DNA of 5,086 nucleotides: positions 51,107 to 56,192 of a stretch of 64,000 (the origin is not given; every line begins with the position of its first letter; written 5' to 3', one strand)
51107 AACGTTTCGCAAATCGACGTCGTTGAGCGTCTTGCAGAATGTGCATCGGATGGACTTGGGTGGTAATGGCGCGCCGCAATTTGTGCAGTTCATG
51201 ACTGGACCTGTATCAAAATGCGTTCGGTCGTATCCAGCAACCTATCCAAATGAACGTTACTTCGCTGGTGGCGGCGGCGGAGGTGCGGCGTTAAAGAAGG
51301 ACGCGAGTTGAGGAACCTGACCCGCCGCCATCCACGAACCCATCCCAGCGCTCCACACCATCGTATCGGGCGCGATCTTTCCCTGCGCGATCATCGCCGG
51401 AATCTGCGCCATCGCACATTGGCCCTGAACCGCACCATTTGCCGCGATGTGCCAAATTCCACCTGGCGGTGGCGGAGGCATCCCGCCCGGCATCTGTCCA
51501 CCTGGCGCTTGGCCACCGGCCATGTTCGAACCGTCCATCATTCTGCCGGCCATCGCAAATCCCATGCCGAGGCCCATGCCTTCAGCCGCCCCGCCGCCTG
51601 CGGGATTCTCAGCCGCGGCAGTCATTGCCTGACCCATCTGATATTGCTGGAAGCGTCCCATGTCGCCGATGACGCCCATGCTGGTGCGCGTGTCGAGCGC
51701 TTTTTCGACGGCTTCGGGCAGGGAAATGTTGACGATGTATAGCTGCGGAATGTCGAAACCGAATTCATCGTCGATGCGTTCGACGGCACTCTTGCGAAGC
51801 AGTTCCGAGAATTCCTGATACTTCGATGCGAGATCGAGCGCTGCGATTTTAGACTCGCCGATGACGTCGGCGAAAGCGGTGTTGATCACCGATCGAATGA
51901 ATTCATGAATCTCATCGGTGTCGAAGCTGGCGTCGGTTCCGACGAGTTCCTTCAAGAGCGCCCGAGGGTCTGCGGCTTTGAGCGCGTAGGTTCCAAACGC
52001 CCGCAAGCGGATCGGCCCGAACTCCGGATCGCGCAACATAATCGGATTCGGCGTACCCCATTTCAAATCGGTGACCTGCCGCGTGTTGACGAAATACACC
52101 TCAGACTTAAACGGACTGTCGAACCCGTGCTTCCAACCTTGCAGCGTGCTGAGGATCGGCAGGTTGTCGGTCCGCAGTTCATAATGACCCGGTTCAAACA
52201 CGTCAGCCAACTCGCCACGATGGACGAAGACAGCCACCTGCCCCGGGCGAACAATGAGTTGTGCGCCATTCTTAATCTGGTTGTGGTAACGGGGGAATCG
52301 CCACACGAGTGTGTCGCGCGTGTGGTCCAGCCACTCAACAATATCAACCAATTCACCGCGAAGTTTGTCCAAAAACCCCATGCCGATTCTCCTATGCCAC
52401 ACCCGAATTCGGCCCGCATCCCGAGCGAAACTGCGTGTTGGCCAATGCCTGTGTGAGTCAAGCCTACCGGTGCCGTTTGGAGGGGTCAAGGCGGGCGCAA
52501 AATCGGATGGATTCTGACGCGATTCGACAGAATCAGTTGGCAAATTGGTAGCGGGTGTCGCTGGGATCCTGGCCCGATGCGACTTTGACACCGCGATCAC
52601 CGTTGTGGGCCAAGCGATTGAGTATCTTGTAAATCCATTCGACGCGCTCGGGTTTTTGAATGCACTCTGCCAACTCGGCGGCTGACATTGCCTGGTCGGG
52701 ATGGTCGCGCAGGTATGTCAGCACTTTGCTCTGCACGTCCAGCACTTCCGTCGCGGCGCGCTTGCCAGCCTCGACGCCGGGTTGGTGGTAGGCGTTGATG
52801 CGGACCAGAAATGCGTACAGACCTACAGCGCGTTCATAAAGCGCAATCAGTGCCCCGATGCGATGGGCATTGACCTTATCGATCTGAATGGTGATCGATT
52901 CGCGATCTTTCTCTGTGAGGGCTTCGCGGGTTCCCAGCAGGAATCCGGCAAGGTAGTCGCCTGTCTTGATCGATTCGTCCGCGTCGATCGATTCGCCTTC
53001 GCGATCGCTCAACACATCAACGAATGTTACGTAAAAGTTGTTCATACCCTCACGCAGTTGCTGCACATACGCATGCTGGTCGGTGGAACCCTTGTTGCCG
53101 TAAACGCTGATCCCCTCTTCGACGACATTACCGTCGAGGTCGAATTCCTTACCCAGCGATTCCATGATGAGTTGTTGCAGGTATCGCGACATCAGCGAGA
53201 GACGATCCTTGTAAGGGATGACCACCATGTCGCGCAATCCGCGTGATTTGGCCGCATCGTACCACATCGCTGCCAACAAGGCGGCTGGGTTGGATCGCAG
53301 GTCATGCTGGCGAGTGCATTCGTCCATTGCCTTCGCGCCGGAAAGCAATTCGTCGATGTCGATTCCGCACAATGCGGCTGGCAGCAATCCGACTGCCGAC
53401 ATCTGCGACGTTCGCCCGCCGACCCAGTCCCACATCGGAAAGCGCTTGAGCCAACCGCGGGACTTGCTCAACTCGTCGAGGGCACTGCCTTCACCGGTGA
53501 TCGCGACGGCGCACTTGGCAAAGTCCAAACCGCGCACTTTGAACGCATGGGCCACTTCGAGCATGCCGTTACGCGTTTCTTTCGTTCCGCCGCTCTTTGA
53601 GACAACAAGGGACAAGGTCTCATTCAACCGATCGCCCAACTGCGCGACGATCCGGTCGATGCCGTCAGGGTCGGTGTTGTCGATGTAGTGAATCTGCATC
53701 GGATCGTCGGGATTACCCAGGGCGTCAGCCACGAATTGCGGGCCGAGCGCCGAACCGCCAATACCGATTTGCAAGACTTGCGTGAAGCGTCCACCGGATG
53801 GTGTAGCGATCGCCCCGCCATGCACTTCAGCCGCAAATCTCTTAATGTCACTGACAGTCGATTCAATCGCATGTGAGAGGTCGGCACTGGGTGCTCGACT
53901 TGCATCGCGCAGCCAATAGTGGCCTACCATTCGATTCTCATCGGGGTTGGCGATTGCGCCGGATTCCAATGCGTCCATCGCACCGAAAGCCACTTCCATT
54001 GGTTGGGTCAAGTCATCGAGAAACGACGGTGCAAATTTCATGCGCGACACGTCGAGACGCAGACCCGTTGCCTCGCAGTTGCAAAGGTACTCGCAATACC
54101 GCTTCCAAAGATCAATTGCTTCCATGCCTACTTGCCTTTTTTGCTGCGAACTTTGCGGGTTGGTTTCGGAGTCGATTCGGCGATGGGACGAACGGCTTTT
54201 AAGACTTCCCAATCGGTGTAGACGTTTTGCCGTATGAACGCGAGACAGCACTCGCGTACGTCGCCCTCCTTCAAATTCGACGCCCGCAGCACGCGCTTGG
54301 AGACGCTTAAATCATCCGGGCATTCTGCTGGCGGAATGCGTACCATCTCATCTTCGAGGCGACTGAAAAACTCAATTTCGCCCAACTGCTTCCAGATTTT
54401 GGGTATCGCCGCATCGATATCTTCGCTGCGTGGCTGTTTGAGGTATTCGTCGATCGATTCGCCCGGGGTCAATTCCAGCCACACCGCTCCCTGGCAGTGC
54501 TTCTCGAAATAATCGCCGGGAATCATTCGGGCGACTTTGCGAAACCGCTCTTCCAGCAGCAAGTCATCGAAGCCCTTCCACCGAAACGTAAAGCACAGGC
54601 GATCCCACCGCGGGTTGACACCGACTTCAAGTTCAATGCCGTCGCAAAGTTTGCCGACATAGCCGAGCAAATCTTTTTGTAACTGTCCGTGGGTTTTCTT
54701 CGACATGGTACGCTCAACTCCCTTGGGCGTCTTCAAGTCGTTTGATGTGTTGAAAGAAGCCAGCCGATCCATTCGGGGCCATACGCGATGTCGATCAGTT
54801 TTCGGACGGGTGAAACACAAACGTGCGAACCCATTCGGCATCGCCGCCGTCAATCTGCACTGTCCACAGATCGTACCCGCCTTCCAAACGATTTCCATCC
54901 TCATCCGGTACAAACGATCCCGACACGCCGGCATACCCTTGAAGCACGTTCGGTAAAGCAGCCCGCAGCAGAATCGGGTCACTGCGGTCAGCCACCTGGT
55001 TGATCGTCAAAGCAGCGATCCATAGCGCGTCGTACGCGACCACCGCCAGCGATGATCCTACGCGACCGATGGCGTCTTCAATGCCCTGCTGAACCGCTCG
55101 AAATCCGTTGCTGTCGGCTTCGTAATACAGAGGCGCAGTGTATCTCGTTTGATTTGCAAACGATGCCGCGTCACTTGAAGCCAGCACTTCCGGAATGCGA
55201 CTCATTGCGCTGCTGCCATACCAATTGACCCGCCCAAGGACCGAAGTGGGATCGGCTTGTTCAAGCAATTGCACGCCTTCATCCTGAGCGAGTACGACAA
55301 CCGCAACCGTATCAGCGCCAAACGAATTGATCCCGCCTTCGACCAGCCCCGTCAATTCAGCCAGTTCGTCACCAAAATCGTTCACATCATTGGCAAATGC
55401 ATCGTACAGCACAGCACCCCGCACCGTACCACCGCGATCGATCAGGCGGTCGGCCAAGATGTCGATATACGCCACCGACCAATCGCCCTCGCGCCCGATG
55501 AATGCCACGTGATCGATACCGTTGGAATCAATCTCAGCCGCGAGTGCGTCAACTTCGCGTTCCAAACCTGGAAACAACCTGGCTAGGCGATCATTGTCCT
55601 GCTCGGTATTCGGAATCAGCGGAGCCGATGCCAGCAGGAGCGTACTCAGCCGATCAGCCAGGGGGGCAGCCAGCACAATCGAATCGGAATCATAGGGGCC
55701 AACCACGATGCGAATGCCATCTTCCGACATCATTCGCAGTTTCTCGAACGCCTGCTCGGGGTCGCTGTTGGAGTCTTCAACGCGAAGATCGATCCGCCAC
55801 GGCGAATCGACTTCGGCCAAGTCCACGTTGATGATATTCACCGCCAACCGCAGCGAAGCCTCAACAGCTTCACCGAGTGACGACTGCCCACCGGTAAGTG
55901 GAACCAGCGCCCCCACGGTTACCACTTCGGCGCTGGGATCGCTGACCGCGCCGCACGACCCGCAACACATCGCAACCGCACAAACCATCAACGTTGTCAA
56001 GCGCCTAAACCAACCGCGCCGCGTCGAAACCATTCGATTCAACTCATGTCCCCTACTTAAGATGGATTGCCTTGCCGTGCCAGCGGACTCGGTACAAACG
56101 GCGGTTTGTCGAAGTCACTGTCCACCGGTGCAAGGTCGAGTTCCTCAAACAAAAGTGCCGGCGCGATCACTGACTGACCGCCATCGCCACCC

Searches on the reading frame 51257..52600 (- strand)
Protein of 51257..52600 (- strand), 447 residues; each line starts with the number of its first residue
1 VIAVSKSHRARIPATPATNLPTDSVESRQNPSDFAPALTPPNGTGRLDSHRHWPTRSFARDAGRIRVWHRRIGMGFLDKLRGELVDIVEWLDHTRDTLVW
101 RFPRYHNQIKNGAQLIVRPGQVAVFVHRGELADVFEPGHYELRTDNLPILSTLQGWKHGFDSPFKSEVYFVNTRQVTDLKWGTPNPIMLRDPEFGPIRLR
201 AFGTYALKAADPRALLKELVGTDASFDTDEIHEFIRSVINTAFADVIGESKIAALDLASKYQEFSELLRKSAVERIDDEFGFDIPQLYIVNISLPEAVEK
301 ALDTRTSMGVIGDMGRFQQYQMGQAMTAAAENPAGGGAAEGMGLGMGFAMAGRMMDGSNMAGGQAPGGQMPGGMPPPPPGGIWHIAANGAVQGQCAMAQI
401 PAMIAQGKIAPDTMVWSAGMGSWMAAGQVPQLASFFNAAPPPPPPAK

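Call 49: search_protein_families(library=pfam, proteins=[window:51257-52600:-], max_evalue=0.0001)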
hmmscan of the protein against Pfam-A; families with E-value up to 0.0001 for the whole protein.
window:51257-52600:- (447 aa): 3 families
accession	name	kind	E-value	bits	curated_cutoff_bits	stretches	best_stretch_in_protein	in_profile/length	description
PF13421.11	Band_7_1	-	9.5e-99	329.7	24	1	99-310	1-211/211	SPFH domain-Band 7 family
PF14237.11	GYF_2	-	1.7e-15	56.9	25.8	1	383-432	1-50/50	GYF domain 2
PF01145.31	Band_7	-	2.1e-12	47.9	23.6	1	116-308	2-161/176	SPFH domain / Band 7 family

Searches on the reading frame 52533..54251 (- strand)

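Call 49: search_protein_families(library=pfam, proteins=[window:52533-54251:-], max_evalue=0.0001)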
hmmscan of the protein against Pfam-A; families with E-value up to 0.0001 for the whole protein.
window:52533-54251:- (572 aa): 1 family
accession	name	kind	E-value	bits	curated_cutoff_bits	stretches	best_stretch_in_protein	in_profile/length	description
PF00342.24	PGI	-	2.9e-58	198.1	22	2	91-421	27-363/486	Phosphoglucose isomerase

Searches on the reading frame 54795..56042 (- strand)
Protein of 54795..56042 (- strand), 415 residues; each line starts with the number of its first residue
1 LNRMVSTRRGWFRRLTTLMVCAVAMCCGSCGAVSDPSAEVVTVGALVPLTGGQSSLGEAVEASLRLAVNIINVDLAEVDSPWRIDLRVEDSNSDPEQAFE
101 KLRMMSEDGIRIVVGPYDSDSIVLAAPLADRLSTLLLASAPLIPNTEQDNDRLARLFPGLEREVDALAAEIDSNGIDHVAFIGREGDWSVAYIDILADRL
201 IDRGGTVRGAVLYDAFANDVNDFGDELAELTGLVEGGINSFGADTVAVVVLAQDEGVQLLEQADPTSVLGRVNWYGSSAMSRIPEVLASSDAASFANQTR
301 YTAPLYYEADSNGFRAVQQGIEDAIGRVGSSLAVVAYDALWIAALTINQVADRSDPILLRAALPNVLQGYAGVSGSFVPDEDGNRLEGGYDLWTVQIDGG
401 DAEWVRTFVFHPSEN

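Call 49: search_protein_families(library=pfam, proteins=[window:54795-56042:-], max_evalue=0.0001)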
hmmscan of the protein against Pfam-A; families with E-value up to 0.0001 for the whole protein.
window:54795-56042:- (415 aa): 2 families
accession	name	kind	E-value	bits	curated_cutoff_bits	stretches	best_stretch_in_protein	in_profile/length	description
PF01094.35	ANF_receptor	-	3.2e-20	72.9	25.4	1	60-396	2-351/353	Receptor family ligand binding region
PF13458.12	Peripla_BP_6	-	2.3e-19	70.7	31.7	1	41-399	2-341/343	Periplasmic binding protein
